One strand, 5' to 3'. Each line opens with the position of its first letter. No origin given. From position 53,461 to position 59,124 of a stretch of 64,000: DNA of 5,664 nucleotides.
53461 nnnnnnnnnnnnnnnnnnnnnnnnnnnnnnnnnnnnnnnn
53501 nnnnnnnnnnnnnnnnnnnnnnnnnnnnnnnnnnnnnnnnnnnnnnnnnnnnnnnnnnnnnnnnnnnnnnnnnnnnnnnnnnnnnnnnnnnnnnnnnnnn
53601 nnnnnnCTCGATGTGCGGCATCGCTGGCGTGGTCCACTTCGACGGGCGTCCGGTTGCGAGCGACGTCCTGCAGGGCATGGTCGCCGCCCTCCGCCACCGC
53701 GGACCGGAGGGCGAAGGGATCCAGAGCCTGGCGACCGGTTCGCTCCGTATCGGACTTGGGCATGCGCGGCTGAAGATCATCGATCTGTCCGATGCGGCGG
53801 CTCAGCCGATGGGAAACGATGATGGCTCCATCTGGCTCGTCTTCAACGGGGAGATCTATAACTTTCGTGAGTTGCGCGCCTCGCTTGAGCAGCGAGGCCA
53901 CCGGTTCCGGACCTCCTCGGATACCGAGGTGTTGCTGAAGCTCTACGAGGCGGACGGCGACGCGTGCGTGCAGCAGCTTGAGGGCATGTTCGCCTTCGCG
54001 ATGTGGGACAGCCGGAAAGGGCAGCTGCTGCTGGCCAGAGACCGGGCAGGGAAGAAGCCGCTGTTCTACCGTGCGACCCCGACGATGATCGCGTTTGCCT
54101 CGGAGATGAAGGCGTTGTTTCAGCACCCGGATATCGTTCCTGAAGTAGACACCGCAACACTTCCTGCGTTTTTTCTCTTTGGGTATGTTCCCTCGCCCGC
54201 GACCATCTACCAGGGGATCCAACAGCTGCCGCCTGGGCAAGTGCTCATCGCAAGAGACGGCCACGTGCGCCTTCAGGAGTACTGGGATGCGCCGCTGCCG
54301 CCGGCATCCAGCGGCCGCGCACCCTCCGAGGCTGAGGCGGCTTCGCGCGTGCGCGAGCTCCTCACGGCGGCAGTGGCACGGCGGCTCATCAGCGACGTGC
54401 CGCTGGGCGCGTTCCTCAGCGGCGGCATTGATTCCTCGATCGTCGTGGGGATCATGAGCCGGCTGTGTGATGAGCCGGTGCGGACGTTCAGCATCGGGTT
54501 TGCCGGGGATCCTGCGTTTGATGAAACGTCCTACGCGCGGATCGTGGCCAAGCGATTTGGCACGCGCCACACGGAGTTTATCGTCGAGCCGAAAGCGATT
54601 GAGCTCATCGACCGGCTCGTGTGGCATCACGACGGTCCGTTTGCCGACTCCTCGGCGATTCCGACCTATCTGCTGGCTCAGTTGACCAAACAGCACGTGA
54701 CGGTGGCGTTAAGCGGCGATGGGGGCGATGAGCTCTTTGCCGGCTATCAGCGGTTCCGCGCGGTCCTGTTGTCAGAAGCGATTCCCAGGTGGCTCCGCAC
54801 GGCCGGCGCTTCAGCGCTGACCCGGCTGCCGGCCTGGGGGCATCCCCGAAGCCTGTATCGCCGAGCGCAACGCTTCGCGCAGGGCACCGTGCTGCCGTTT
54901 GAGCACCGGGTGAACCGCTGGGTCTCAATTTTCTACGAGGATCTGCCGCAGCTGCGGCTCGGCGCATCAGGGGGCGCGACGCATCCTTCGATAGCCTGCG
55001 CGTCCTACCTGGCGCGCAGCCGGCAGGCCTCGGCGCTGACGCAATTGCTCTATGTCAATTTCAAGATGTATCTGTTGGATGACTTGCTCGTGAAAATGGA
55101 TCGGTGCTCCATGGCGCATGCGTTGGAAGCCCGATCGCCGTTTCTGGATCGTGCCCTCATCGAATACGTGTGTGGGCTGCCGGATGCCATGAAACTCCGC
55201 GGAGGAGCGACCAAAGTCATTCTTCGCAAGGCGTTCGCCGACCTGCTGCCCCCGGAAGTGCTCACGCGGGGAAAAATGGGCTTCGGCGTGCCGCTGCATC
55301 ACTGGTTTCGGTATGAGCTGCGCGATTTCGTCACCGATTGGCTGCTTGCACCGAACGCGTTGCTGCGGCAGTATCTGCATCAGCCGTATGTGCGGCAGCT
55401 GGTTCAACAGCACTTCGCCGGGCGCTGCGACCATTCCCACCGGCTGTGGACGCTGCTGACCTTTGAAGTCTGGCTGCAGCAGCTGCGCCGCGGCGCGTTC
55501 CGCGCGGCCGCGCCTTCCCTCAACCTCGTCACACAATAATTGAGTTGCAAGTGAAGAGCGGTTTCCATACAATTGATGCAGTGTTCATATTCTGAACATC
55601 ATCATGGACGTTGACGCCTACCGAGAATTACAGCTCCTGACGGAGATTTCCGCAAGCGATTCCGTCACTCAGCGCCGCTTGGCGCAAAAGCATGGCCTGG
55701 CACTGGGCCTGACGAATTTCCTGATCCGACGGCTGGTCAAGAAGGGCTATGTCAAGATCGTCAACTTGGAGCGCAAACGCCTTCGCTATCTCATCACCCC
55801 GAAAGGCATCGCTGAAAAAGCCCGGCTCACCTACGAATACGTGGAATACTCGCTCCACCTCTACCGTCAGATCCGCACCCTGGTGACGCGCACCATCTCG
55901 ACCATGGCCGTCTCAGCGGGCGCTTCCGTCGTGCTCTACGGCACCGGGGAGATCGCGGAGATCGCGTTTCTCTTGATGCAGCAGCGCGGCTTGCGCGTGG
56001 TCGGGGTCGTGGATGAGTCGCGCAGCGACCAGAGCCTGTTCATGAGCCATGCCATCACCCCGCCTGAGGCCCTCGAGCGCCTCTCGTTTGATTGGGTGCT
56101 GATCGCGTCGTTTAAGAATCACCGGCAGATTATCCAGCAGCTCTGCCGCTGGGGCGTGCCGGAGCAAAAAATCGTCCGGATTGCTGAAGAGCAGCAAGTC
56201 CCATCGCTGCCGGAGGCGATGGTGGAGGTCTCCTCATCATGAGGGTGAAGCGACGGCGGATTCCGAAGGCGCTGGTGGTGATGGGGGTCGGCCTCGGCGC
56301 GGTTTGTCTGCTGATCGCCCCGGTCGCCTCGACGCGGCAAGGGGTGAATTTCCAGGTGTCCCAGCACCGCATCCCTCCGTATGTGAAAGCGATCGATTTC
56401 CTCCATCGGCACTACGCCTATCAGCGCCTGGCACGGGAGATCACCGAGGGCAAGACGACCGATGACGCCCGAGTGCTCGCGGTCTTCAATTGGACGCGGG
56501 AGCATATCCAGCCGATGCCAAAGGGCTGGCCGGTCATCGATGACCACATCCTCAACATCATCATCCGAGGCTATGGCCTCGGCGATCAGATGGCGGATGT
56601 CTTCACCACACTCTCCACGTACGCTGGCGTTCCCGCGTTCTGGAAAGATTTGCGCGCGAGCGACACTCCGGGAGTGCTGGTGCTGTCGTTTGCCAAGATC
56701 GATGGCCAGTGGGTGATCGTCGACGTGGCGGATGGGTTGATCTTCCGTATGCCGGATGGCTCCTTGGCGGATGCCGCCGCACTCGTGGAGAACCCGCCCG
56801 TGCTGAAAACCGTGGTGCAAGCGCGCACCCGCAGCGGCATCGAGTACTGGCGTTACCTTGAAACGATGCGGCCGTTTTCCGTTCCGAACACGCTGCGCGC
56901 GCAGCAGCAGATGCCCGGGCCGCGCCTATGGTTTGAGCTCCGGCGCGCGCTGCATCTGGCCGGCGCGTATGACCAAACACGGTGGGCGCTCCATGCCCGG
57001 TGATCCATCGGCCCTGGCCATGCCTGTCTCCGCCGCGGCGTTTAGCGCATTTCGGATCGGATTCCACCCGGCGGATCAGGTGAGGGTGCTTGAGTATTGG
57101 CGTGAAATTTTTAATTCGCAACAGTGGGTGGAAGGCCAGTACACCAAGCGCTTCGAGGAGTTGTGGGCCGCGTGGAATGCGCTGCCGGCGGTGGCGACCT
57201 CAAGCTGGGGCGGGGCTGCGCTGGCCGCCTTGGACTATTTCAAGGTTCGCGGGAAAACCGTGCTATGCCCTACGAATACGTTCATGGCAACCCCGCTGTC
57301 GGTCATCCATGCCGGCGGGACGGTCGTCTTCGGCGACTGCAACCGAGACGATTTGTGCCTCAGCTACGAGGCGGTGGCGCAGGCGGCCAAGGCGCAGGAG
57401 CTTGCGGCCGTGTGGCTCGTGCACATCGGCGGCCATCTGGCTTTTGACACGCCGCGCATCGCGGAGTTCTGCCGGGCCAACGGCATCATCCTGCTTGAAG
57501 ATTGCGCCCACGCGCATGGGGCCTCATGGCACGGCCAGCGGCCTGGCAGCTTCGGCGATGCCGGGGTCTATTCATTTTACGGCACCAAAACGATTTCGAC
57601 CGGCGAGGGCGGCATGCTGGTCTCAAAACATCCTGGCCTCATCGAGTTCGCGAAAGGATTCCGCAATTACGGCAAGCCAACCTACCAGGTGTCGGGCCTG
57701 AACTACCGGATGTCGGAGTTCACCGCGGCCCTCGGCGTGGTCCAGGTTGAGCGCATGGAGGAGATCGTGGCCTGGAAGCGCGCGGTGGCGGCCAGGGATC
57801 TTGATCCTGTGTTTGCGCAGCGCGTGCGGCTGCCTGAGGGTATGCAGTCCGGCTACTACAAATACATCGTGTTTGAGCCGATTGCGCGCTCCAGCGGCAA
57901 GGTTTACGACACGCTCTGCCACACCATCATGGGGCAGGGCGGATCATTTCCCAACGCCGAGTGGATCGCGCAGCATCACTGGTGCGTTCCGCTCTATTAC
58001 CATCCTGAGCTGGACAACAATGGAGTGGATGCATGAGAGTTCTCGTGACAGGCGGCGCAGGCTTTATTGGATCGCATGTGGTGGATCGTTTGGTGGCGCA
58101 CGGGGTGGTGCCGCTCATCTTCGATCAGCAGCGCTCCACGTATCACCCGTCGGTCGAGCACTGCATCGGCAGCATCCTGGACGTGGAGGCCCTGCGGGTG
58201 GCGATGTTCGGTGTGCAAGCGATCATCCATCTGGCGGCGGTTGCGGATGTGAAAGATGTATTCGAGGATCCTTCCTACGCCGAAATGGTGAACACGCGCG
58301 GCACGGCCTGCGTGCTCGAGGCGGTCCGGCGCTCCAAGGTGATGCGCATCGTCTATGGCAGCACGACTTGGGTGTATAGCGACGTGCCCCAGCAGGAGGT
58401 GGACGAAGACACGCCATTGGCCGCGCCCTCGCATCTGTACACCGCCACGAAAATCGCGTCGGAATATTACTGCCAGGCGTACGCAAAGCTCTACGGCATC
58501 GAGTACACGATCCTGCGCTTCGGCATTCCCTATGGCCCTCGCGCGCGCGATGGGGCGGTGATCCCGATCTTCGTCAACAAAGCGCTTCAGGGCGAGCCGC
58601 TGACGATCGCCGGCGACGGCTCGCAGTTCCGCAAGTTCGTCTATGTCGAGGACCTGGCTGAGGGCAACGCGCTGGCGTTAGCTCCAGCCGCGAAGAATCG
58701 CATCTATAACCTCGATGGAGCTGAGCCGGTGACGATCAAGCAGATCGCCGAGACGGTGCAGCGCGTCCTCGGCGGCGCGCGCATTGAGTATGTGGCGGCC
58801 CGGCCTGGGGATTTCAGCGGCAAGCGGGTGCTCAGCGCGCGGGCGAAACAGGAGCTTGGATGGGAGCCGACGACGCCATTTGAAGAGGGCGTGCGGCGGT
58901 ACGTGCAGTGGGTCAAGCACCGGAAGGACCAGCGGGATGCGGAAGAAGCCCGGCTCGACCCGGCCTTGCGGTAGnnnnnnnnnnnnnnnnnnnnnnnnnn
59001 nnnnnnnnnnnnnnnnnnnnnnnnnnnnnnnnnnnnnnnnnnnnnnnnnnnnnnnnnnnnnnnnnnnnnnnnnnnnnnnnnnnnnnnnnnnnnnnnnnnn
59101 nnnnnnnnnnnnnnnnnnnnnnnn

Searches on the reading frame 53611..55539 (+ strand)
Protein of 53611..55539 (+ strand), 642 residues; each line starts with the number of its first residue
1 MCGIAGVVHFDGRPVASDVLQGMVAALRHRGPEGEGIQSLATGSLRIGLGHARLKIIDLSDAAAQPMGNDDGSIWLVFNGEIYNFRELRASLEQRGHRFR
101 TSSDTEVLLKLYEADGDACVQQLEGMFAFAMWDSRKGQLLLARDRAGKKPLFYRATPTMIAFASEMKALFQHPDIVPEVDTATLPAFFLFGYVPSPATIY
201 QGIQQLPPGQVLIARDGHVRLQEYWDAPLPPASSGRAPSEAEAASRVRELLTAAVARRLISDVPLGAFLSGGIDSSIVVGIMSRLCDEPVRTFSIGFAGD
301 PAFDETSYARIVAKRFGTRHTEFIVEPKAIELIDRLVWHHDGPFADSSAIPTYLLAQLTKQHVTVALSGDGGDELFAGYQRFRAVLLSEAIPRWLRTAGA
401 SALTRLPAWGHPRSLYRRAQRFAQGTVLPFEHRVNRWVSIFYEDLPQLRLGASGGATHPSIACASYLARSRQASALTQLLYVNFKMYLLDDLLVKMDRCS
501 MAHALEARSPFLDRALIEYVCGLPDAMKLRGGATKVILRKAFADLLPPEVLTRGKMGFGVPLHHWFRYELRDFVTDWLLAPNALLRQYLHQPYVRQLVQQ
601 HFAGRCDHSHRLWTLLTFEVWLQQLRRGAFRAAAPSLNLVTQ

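Call 20: find_encoding_contigs(protein=window:53611-55539:+, flank=10000, max_places=2)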
Protein window:53611-55539:+ (642 aa): no gene with exactly this product is on record in the collection.

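Call 22: search_protein_families(library=pfam, proteins=[window:53611-55539:+], max_evalue=0.001)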
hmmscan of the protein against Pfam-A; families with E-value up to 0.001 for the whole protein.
window:53611-55539:+ (642 aa): 4 families
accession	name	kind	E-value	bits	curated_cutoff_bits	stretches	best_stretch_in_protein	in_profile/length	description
PF00733.27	Asn_synthase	-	7.6e-111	371.6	21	1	247-623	2-354/354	Asparagine synthase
PF13537.11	GATase_7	-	5.8e-47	159.2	25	1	51-170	1-122/123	Glutamine amidotransferase domain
PF13522.11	GATase_6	-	4.8e-45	153.2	27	1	34-165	3-130/130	Glutamine amidotransferase domain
PF12481.13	DUF3700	-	1.7e-05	24.8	27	1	74-156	77-162/228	Aluminium induced protein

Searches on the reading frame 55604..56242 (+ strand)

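Call 22: search_protein_families(library=pfam, proteins=[window:55604-56242:+], max_evalue=0.001)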
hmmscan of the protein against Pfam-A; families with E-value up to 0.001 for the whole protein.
window:55604-56242:+ (212 aa): 2 families
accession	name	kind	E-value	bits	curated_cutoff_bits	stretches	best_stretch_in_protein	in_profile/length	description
PF13412.12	HTH_24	-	1.9e-06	27.8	21.9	1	8-51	5-48/48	Winged helix-turn-helix DNA-binding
PF12802.13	MarR_2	-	0.00072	20.1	27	0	7-52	6-52/61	MarR family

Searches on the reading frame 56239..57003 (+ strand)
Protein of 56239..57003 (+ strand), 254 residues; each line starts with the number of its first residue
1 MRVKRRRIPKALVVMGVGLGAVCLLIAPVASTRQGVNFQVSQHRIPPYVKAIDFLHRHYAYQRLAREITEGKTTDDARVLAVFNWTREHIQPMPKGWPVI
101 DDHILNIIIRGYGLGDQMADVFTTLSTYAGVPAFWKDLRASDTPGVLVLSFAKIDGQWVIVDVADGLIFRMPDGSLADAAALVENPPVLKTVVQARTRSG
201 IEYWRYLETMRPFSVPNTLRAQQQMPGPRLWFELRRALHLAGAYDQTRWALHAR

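Call 22: search_protein_families(library=pfam, proteins=[window:56239-57003:+], max_evalue=0.001)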
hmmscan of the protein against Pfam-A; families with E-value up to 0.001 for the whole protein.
window:56239-57003:+ (254 aa): 1 family
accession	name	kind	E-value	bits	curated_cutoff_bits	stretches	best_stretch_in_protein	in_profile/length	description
PF01841.26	Transglut_core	-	0.00073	20.2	23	0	63-133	2-72/108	Transglutaminase-like superfamily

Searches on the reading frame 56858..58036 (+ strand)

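Call 22: search_protein_families(library=pfam, proteins=[window:56858-58036:+], max_evalue=0.001)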
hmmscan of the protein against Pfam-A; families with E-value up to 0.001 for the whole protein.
window:56858-58036:+ (392 aa): 1 family
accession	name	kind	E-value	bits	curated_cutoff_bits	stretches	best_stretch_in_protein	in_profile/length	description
PF01041.23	DegT_DnrJ_EryC1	-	1.9e-60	205.5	19.8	1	77-312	7-249/360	DegT/DnrJ/EryC1/StrS aminotransferase family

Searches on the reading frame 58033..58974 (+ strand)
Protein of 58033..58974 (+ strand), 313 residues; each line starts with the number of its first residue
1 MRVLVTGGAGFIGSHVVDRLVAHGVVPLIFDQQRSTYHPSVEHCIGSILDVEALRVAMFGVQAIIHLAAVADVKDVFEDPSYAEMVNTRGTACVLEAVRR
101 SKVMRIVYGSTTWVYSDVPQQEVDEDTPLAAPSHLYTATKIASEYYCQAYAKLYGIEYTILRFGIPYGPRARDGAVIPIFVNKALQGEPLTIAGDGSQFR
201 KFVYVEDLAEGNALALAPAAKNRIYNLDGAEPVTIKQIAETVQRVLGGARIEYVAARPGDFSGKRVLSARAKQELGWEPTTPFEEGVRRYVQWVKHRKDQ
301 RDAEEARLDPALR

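Call 23: search_protein_families(library=pfam, proteins=[window:58033-58974:+], max_evalue=0.1)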
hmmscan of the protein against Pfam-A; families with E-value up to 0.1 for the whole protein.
window:58033-58974:+ (313 aa): 8 families
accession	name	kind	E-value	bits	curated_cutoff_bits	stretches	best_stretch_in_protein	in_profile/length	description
PF01370.27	Epimerase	-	4.1e-53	180.7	20.9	1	3-227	1-239/240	NAD dependent epimerase/dehydratase family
PF16363.11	GDP_Man_Dehyd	-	7.8e-40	137.8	27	1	4-289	1-331/332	GDP-mannose 4,6 dehydratase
PF01073.25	3Beta_HSD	-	1.1e-21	77.6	22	1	4-216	1-229/280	3-beta hydroxysteroid dehydrogenase/isomerase family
PF02719.21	Polysacc_synt_2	-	4.2e-20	72.6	20.2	1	3-260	1-267/293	Polysaccharide biosynthesis protein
PF04321.23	RmlD_sub_bind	-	2.4e-17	63.4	27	1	1-250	1-235/287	RmlD substrate binding domain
PF13460.12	NAD_binding_10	-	1.2e-11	45.3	27.2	1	7-165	1-145/184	NAD(P)H-binding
PF07993.18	NAD_binding_4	-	8e-11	42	20.1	1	57-167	85-208/258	Male sterility protein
PF08659.16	KR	-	0.011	16.1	22.6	1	3-42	3-42/180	KR domain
